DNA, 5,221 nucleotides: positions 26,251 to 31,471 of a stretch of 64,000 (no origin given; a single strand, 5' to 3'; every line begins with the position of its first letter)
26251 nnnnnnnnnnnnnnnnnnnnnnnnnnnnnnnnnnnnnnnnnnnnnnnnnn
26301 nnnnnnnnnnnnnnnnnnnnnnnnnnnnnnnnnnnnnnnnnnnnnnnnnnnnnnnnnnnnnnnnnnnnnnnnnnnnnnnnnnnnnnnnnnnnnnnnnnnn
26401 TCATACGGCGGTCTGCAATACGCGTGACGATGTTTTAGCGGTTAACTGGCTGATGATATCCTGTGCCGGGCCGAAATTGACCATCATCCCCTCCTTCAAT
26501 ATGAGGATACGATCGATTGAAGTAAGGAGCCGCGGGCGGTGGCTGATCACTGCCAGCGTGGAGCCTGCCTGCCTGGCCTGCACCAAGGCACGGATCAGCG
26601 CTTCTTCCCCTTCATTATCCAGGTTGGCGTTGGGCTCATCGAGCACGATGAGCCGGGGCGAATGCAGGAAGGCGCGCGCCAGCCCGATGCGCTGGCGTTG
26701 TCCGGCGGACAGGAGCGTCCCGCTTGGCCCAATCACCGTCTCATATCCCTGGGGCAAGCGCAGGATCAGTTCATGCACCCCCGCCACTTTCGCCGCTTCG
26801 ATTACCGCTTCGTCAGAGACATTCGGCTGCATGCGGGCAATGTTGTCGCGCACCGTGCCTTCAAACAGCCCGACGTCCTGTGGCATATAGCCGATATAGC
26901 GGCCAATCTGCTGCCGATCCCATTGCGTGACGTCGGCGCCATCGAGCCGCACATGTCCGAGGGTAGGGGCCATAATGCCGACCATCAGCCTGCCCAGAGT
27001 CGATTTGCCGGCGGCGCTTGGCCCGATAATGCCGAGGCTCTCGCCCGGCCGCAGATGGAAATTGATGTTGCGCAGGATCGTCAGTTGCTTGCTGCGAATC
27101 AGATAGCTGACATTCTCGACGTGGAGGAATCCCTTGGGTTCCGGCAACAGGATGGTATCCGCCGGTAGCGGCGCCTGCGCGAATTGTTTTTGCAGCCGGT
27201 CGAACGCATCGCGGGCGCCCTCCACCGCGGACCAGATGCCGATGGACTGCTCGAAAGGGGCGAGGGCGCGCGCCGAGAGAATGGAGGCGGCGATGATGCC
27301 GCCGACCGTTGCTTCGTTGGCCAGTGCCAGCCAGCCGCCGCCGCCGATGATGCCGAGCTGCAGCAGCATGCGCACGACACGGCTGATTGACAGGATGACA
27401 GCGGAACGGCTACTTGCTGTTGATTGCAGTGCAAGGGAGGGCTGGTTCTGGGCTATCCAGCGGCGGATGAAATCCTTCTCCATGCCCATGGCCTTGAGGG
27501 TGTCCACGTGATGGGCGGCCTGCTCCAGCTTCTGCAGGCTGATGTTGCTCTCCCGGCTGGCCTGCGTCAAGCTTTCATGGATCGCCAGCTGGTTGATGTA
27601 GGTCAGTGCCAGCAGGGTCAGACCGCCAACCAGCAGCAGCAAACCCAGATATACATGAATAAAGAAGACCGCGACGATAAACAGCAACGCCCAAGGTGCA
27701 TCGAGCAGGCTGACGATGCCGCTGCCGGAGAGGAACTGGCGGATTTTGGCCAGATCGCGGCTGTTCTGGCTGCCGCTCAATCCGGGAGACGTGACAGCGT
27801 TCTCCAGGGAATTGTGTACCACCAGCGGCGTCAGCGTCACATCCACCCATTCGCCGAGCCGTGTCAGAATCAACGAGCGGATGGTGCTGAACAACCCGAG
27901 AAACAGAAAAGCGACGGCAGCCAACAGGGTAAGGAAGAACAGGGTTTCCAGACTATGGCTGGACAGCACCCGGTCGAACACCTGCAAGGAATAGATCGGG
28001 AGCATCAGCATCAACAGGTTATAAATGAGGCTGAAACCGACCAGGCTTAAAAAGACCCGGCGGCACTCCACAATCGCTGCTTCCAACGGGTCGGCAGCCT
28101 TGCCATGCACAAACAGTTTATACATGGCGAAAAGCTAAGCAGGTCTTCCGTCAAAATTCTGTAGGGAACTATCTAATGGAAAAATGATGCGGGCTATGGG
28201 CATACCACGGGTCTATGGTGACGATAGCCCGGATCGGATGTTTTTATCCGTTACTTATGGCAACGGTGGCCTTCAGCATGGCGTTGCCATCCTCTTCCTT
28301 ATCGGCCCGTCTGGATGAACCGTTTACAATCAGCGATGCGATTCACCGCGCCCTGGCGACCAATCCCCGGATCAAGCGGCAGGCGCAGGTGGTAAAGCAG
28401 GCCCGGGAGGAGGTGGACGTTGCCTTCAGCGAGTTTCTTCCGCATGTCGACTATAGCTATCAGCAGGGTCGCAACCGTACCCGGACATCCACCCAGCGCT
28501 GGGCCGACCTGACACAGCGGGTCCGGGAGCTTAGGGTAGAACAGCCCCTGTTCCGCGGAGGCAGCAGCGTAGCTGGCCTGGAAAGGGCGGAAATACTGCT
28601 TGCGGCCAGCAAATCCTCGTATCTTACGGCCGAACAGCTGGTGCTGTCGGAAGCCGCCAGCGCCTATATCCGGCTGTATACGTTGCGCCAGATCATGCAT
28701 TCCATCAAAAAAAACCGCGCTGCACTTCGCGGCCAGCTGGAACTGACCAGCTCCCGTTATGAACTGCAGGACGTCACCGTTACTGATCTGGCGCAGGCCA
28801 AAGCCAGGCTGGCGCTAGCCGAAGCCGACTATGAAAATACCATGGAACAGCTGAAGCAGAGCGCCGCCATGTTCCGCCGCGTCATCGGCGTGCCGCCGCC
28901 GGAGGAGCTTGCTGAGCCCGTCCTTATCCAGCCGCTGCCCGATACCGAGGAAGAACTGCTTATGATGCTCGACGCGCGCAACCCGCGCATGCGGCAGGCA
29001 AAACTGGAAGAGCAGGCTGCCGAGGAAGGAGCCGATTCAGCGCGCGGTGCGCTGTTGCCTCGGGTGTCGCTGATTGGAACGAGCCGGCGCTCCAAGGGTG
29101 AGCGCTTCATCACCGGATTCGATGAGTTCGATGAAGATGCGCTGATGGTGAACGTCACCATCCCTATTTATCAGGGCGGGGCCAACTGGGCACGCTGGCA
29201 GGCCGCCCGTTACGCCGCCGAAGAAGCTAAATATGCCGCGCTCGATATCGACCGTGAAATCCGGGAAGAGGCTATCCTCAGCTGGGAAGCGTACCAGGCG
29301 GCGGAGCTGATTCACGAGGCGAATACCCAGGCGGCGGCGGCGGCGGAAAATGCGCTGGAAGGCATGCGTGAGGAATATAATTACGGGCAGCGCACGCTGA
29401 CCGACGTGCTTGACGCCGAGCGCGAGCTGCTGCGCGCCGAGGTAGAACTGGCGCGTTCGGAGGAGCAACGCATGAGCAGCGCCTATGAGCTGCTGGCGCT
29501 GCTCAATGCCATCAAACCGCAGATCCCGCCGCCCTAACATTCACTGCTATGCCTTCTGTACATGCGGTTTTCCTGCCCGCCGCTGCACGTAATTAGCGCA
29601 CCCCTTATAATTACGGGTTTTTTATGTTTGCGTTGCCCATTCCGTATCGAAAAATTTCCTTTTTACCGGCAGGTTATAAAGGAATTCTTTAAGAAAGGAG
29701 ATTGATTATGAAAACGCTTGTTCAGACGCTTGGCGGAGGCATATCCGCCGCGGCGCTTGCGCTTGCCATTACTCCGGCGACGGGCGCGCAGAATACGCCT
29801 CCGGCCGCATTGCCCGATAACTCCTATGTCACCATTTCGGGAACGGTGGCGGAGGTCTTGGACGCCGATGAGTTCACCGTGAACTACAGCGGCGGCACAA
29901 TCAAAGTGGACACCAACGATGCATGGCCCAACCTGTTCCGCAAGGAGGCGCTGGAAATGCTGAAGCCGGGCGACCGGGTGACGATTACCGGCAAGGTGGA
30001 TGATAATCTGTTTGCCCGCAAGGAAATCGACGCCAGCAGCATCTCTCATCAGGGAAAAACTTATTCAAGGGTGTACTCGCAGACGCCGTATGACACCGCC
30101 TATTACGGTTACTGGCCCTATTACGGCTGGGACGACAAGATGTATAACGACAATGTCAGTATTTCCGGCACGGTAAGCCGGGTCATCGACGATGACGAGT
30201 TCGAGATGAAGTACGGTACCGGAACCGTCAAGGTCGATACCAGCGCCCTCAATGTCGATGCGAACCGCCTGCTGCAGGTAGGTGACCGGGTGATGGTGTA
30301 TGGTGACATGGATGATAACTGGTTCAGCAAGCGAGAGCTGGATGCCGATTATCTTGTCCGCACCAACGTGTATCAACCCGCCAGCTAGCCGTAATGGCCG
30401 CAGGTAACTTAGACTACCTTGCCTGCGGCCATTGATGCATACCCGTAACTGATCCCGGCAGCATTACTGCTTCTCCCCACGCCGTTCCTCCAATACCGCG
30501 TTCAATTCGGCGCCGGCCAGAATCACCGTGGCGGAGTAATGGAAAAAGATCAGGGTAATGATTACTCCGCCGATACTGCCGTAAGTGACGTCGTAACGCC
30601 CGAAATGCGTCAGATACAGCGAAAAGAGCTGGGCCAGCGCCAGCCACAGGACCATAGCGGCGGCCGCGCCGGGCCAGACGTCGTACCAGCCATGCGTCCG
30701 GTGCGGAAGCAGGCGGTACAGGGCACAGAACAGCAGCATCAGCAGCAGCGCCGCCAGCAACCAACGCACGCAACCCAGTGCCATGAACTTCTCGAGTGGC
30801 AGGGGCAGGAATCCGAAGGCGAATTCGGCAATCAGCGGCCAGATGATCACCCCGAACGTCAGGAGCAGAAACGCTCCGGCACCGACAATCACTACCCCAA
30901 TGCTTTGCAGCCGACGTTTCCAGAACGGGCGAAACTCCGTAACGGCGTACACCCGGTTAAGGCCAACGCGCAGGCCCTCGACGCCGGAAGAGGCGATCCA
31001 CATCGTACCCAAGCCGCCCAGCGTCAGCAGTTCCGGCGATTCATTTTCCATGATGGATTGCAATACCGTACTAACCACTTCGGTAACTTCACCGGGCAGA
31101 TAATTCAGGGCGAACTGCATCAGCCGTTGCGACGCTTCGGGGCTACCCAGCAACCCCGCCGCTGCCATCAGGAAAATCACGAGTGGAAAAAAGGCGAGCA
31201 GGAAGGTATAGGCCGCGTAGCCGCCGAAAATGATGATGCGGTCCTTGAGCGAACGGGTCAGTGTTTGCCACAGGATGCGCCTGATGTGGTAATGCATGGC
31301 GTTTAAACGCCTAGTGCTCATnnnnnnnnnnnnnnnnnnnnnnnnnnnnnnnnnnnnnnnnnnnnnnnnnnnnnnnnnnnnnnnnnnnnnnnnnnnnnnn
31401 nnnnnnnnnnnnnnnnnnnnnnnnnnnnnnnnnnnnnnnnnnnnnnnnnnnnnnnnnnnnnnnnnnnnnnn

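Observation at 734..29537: Self-contained, rearranged alginate-type locus with extracellular remodelling enzymes and its own T1SS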

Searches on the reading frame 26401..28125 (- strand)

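Call 4: search_protein_families(library=pfam, proteins=[window:26401-28125:-])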
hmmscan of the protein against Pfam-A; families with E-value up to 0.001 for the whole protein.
window:26401-28125:- (574 aa): 2 families
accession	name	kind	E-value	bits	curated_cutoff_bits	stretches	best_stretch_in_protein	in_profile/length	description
PF00005.33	ABC_tran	-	2.7e-29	103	25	1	351-499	1-136/137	ABC transporter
PF00664.28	ABC_membrane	-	5.3e-09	36.6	28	1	31-284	7-267/274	ABC transporter transmembrane region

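Call 6: search_protein_families(library=ncbifam, proteins=[window:26401-28125:-], max_evalue=0.01)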
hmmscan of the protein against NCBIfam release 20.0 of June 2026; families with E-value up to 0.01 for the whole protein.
window:26401-28125:- (574 aa): 189 families (the best 25 are shown)
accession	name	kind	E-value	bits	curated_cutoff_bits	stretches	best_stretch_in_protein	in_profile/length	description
TIGR01842.1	type_I_sec_PrtD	subfamily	1.9e-195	650.5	510.15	1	19-561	2-544/544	type I secretion system permease/ATPase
TIGR03375.1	type_I_sec_LssB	subfamily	2.4e-122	409.5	693.1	1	16-563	142-694/696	type I secretion system permease/ATPase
TIGR01846.1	type_I_sec_HlyB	subfamily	2e-87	294.1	725.55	1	16-560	132-681/694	type I secretion system permease/ATPase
TIGR03796.1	NHLM_micro_ABC1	equivalog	8.9e-70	235.7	853.3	1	20-559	151-700/710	NHLP family bacteriocin export ABC transporter peptidase/permease/ATPase subunit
TIGR02868.1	CydC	equivalog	2.4e-62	211.3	329.05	1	147-531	142-530/530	thiol reductant ABC exporter subunit CydC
TIGR03797.1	NHLM_micro_ABC2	equivalog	3.3e-62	211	709.4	1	10-559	123-673/686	NHLP bacteriocin export ABC transporter permease/ATPase subunit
TIGR02204.1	MsbA_rel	hypoth_equivalog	1.8e-60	205.2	780.4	1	32-560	27-564/576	ABC transporter, permease/ATP-binding protein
TIGR00958.1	3a01208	subfamily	4.3e-59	200.5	874.6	1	24-559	162-702/711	antigen peptide transporter 2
TIGR02857.1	CydD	equivalog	7.8e-58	196.7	435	1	304-542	290-528/529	thiol reductant ABC exporter subunit CydD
NF052233.1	CphA_assoc_ABC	equivalog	9.8e-54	182.9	880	1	200-560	372-732/766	cyanophycin metabolism-associated ABC transporter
TIGR01193.1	bacteriocin_ABC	subfamily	1.3e-52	179.2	523.85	1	19-560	152-698/708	peptide cleavage/export ABC transporter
TIGR02203.1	MsbA_lipidA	equivalog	1.6e-51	175.5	602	1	180-560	173-558/572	lipid A export permease/ATP-binding protein MsbA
NF045513.1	HepA_fam_ABC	equivalog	4.8e-50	170.6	725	1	127-560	164-598/610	heterocyst formation ABC transporter subunit HepA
NF010178.0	PRK13657.1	equivalog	7.8e-50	169.9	733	1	153-560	151-559/588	glucan ABC transporter ATP-binding protein/ permease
NF008055.0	PRK10789.1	equivalog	5.8e-48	163.7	845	1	131-560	129-560/590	SmdA family multidrug ABC transporter permease/ATP-binding protein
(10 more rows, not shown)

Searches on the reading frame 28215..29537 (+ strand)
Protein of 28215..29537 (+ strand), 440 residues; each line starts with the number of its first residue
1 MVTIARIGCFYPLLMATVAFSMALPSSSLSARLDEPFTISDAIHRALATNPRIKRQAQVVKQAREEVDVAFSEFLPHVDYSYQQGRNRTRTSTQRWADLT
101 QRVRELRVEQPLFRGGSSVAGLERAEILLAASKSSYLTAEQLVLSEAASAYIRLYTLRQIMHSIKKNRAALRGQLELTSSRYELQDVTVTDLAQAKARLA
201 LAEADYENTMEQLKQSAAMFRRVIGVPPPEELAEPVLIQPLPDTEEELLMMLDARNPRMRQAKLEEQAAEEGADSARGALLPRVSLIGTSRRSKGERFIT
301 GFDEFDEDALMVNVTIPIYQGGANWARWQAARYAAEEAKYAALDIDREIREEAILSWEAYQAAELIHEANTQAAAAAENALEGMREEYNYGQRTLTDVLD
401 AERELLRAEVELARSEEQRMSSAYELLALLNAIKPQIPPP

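Call 4: search_protein_families(library=pfam, proteins=[window:28215-29537:+])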
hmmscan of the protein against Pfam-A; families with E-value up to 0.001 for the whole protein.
window:28215-29537:+ (440 aa): 1 family
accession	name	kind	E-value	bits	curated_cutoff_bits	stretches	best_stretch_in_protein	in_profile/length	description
PF02321.23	OEP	-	2.1e-58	197.7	22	2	247-431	3-187/187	Outer membrane efflux protein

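Call 6: search_protein_families(library=ncbifam, proteins=[window:28215-29537:+], max_evalue=0.01)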
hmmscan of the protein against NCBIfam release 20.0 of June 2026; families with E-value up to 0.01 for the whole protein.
window:28215-29537:+ (440 aa): 4 families
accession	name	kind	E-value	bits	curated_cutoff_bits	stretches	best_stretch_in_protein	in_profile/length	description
TIGR01844.1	type_I_sec_TolC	subfamily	3.4e-72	243.7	225.15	1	38-435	4-402/414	TolC family outer membrane protein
NF007002.0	PRK09465.1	equivalog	8.5e-32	110.3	495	1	19-415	9-408/460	outer membrane channel protein TolC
TIGR01845.1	outer_NodT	subfamily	2.6e-21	76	210.05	1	40-427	60-454/460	efflux transporter outer membrane subunit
NF052390.1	efflux_OMP_AbuO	equivalog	3e-12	46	700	1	100-411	98-411/447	multidrug efflux outer membrane protein AbuO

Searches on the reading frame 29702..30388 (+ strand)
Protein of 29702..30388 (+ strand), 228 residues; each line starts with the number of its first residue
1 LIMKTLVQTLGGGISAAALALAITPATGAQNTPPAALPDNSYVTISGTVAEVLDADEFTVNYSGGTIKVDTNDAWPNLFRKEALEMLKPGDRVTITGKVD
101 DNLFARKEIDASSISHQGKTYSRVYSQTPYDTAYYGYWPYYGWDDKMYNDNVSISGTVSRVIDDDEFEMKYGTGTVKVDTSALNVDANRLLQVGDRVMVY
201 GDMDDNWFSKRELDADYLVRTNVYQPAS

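Call 10: search_protein_families(library=pfam, proteins=[window:29702-30388:+])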
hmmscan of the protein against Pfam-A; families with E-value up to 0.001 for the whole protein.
window:29702-30388:+ (228 aa): 4 families
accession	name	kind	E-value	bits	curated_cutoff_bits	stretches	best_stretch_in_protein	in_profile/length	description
PF04076.19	BOF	-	6.1e-17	62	25.8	2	37-114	31-101/103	Bacterial OB fold (BOF) protein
PF18914.6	DUF5666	-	2.4e-09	37.8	27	0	47-105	2-56/60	Domain of unknown function (DUF5666)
PF01336.31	tRNA_anti-codon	-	7.6e-05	23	27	0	78-114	36-72/75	OB-fold nucleic acid binding domain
PF13567.11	DUF4131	-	0.00013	22.2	31.6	0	15-99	40-130/165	Domain of unknown function (DUF4131)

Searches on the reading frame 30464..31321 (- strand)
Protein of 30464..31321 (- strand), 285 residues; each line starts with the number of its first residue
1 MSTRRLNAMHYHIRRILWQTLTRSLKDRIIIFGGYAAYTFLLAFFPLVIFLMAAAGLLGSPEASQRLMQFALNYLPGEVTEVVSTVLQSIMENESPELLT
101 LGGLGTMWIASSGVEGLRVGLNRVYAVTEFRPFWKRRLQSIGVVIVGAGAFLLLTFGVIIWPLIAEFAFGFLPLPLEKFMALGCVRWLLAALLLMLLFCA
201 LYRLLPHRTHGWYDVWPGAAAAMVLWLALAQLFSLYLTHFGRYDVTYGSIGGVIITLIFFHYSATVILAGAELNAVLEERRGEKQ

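Call 10: search_protein_families(library=pfam, proteins=[window:30464-31321:-])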
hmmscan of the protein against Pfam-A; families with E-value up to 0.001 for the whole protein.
window:30464-31321:- (285 aa): 1 family
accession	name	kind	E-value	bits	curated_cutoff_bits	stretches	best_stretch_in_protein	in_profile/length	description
PF03631.20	Virul_fac_BrkB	-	2.9e-61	207.8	33.7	1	27-281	3-259/259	Virulence factor BrkB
